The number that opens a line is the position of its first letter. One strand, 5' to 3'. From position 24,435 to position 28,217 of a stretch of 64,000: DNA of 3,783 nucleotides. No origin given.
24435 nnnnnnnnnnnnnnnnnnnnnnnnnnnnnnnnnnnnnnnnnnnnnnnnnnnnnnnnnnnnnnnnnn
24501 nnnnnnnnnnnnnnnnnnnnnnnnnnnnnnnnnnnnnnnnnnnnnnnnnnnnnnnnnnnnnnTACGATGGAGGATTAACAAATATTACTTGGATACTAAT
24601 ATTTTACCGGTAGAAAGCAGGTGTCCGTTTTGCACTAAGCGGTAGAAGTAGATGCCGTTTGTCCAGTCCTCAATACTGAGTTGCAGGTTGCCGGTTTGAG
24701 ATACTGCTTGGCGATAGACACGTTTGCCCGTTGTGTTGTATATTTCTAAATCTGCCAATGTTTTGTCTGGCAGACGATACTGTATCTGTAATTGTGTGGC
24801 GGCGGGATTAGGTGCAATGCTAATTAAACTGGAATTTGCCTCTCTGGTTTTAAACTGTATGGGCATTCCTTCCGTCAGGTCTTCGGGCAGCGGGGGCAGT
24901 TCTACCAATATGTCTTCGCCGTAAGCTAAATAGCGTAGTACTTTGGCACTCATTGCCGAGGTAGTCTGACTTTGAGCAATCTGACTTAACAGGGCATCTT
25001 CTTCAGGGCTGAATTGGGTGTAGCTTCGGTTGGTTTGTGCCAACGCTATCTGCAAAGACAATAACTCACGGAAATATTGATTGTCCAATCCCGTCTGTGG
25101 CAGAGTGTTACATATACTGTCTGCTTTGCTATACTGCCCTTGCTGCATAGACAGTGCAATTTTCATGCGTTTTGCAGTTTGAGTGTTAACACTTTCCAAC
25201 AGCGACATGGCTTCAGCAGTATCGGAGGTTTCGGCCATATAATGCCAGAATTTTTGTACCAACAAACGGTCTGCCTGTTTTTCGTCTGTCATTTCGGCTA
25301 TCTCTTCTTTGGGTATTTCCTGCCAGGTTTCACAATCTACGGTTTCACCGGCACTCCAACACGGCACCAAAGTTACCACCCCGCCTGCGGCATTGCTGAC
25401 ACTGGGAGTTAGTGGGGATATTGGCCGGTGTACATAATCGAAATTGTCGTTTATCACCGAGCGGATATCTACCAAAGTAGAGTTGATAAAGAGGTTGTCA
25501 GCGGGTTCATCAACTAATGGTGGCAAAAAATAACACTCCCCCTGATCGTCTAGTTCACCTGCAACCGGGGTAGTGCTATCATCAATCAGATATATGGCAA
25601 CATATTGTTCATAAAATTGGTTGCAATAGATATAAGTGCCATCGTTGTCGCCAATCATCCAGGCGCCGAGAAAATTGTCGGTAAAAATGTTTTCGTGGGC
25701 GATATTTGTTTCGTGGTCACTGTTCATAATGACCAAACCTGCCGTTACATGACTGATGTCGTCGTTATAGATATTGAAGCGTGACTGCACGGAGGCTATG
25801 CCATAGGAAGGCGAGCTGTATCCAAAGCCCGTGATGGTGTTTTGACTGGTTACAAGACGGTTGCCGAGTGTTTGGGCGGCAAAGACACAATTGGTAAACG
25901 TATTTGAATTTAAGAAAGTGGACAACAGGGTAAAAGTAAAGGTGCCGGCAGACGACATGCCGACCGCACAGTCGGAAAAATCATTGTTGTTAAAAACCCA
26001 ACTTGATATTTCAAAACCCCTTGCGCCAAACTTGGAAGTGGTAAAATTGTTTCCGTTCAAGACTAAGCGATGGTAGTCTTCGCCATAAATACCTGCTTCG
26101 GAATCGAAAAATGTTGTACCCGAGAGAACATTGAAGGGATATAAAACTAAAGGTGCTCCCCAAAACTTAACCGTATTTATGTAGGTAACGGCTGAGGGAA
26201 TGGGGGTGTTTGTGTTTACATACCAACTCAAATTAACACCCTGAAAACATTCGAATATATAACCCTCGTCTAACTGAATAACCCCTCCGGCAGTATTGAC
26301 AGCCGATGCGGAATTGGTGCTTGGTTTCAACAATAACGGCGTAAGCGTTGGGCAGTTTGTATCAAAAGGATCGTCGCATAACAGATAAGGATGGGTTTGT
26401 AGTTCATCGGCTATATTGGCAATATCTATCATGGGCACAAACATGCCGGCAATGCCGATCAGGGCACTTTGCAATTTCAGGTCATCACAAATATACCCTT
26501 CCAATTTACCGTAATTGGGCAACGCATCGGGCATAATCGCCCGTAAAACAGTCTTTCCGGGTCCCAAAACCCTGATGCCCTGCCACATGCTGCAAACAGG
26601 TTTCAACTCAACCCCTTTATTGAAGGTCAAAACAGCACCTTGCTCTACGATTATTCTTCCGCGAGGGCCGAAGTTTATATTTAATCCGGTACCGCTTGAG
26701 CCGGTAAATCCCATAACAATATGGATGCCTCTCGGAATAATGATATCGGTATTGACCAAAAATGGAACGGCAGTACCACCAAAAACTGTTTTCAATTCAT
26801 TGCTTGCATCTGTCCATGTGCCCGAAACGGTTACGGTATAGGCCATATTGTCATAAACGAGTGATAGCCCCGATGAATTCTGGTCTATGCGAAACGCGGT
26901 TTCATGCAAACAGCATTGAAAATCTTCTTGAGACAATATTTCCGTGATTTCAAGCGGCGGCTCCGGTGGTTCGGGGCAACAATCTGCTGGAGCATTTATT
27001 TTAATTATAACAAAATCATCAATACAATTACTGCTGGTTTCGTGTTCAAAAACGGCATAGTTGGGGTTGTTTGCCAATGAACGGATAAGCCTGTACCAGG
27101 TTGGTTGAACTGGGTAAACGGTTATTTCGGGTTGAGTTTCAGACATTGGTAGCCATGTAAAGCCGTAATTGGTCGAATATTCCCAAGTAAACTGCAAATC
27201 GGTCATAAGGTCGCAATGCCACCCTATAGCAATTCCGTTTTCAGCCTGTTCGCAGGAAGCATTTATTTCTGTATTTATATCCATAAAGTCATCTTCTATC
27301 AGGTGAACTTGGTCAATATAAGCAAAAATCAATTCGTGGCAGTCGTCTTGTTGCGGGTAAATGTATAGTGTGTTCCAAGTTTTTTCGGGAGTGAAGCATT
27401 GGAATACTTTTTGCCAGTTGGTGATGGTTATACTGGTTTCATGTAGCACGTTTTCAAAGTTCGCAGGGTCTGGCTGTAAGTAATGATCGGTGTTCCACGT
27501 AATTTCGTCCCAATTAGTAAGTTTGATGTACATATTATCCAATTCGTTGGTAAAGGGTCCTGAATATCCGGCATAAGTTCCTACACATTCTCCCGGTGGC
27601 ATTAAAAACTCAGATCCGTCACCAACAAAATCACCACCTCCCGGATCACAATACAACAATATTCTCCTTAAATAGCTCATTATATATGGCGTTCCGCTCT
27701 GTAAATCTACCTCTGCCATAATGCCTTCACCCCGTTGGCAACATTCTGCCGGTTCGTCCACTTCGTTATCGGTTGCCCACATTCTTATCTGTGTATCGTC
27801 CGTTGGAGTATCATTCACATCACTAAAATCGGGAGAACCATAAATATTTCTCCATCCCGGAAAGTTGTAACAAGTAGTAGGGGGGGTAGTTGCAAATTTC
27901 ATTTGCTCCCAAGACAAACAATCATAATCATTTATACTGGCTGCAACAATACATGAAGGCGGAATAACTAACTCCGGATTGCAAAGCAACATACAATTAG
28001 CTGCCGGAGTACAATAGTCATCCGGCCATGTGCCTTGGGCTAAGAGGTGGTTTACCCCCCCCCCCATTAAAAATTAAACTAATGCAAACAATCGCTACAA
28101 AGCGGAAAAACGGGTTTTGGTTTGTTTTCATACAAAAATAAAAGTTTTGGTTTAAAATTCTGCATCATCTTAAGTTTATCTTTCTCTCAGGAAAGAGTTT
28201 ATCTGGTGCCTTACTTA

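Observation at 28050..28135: Poly-G(11) tract separates an out-of-frame signal peptide from the body of giant T9SS protein 2, a classic slipped-strand phase-variation switch (currently OFF)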

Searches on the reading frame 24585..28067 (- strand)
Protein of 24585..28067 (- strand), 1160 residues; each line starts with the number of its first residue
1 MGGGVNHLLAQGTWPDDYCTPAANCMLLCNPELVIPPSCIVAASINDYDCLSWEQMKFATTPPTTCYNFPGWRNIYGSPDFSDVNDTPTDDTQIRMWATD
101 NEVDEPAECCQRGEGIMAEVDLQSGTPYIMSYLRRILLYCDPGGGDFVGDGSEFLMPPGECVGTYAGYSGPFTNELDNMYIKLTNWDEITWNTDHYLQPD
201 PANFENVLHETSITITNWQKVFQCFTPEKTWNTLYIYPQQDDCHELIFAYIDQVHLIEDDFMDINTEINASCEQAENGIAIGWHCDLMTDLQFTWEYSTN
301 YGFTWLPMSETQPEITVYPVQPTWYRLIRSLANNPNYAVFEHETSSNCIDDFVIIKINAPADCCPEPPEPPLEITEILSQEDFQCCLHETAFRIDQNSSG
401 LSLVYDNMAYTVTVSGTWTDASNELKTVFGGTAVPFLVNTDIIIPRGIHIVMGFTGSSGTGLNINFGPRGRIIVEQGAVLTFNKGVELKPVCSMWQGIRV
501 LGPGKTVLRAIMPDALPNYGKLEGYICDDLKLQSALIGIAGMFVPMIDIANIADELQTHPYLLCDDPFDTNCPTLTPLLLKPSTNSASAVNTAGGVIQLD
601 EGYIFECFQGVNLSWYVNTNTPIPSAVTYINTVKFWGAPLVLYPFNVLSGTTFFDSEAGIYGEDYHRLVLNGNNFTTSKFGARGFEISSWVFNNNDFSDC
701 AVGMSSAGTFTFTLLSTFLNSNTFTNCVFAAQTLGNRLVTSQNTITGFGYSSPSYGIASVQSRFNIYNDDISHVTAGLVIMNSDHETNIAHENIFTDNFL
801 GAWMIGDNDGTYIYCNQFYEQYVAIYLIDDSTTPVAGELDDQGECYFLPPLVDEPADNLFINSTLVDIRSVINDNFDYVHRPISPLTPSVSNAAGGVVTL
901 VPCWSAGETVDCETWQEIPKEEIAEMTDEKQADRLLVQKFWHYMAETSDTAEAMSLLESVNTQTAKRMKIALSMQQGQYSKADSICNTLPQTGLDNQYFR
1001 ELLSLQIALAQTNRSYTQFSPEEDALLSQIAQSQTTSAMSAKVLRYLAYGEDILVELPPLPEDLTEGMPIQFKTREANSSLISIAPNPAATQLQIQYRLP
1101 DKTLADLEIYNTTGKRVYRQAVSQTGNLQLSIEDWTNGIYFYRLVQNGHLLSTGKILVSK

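Call 10: search_protein_families(library=pfam, proteins=[window:24585-28067:-], max_evalue=0.01)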
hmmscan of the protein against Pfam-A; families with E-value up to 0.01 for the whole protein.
window:24585-28067:- (1160 aa): 2 families
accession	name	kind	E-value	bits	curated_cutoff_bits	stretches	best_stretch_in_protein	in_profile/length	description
PF18962.6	Por_Secre_tail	-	3.2e-10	40.6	27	1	1086-1156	3-73/75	Secretion system C-terminal sorting domain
PF05048.19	NosD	-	2.7e-06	27.4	23.6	1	719-824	68-175/212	Periplasmic copper-binding protein (NosD)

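Call 75: search_solved_structures(query=window:24585-28067:-, max_evalue=1)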
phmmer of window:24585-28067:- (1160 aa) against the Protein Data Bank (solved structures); distinct sequences matched with E-value up to 1: 2.
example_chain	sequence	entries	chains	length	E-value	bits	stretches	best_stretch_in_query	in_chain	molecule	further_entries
8glj_D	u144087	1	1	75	4.3e-05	24.2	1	1084-1157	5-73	Por secretion system C-terminal sorting domain-containing protein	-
9vbo_A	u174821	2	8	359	0.19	12.1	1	669-742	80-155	3-oxoacyl-[acyl-carrier-protein (ACP)] synthase III, C-terminal domain protein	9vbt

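Call 76: search_protein_families(library=ncbifam, proteins=[window:24585-28067:-], max_evalue=0.01)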
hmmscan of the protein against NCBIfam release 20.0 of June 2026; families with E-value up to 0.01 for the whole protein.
window:24585-28067:- (1160 aa): 2 families
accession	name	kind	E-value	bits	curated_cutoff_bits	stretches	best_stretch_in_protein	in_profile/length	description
TIGR04183.1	Por_Secre_tail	domain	1.7e-11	43.9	23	1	1084-1158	1-71/72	T9SS type A sorting domain-containing protein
NF038113.1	T9SSA_dep_M36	equivalog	6.1e-08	31.3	885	1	1071-1158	782-868/869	T9SS-dependent M36 family metallopeptidase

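Call 81: search_protein_representatives(protein=window:24585-28067:-)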
Query: 1160 residues. Proteins with E-value up to 0.001 (for the whole library): 1249; up to 1e-10: 159; up to 1e-30: 67. The best 150 are listed.
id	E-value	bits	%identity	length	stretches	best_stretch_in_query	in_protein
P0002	2.9e-201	687.2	45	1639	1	351-1159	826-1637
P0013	2.0e-197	674.5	43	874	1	343-1159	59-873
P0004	8.6e-158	543.2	69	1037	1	26-364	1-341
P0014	1.1e-152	526.3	35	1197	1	2-1158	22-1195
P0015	1.1e-148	513.1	76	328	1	852-1158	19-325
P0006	1.8e-146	505.7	39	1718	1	360-1158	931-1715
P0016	2.7e-121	422.3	40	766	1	425-1159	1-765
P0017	1.5e-106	373.5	34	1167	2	432-1158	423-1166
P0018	1.4e-100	353.7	32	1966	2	361-1158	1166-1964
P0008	7.8e-99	348.0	42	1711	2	346-783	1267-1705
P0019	1.3e-95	337.3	31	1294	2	154-1153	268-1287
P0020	6.9e-95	334.9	34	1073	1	23-1158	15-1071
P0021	1.7e-93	330.3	32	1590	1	14-1158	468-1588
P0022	1.1e-90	320.9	31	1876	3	360-1159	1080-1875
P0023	1.6e-89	317.1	39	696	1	22-705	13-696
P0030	4.9e-70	252.6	32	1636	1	413-1158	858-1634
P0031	2.5e-69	250.2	30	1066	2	366-1160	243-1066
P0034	6.5e-67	242.2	31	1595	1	193-1156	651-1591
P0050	2.2e-48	180.8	31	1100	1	408-1158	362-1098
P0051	1.1e-46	175.2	28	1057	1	410-1160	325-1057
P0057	3.0e-44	167.2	28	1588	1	415-1156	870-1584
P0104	3.2e-16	74.3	28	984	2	754-1160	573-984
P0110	4.8e-15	70.4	29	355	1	932-1160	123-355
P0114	6.2e-15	70.1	37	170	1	1003-1160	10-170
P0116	1.7e-14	68.6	35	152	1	1018-1156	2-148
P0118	3.1e-14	67.8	25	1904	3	871-1156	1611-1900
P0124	2.8e-13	64.6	34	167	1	1010-1160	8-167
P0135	2.2e-12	61.7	25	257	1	948-1160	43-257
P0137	2.8e-12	61.3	26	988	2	962-1160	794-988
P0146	9.4e-12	59.5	25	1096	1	945-1160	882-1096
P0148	1.1e-11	59.3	26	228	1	941-1156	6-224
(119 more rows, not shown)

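Call 83: find_encoding_contigs(protein=P0030, flank=1500, max_places=4)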
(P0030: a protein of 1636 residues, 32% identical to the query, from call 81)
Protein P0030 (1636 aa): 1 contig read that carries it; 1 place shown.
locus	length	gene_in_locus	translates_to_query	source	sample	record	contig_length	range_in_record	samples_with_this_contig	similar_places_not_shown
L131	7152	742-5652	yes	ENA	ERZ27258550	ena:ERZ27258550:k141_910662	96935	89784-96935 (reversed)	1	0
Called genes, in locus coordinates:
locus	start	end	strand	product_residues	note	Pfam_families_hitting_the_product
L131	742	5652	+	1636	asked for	PF18962:Por_Secre_tail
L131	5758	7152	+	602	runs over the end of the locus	PF18911:PKD_4, PF00801:PKD, PF18962:Por_Secre_tail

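Call 84: find_encoding_contigs(protein=P0050, flank=1500, max_places=4)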
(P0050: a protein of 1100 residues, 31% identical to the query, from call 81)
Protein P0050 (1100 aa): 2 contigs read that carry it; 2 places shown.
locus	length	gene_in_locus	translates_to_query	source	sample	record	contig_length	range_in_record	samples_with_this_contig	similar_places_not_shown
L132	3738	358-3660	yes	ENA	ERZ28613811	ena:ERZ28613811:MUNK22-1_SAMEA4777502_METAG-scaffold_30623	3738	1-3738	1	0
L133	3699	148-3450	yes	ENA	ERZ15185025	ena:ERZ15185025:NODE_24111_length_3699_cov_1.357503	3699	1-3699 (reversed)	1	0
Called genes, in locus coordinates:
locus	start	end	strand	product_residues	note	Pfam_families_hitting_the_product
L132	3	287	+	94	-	?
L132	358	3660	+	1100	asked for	PF05048:NosD (weak), PF13229:Beta_helix (weak), PF18962:Por_Secre_tail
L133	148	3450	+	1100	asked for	PF05048:NosD (weak), PF13229:Beta_helix (weak), PF18962:Por_Secre_tail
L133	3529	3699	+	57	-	?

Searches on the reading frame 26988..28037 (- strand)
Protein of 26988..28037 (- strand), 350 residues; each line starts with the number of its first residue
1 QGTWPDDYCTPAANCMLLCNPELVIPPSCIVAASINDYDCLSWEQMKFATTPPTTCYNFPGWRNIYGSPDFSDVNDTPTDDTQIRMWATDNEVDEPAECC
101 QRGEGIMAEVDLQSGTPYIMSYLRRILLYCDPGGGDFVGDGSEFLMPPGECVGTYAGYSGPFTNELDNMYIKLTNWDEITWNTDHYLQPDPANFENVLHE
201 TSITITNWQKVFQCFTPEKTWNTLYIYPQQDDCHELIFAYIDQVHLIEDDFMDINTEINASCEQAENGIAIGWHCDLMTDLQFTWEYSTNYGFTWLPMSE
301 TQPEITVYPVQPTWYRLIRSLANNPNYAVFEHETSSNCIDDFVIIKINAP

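Call 32: find_related_loci(query=A1, collection=metagenome_contigs, flank=2500)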
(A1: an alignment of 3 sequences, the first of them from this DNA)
Query A1 (350 aa) in metagenome_contigs; peptide patterns used: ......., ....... (x = any residue, [..] = any of these).
78 stretches matched a pattern; 1 encode a relative of the query (tblastn E <= 1e-3); 1 distinct loci.
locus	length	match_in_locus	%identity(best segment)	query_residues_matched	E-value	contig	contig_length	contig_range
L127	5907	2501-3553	64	1-350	9e-156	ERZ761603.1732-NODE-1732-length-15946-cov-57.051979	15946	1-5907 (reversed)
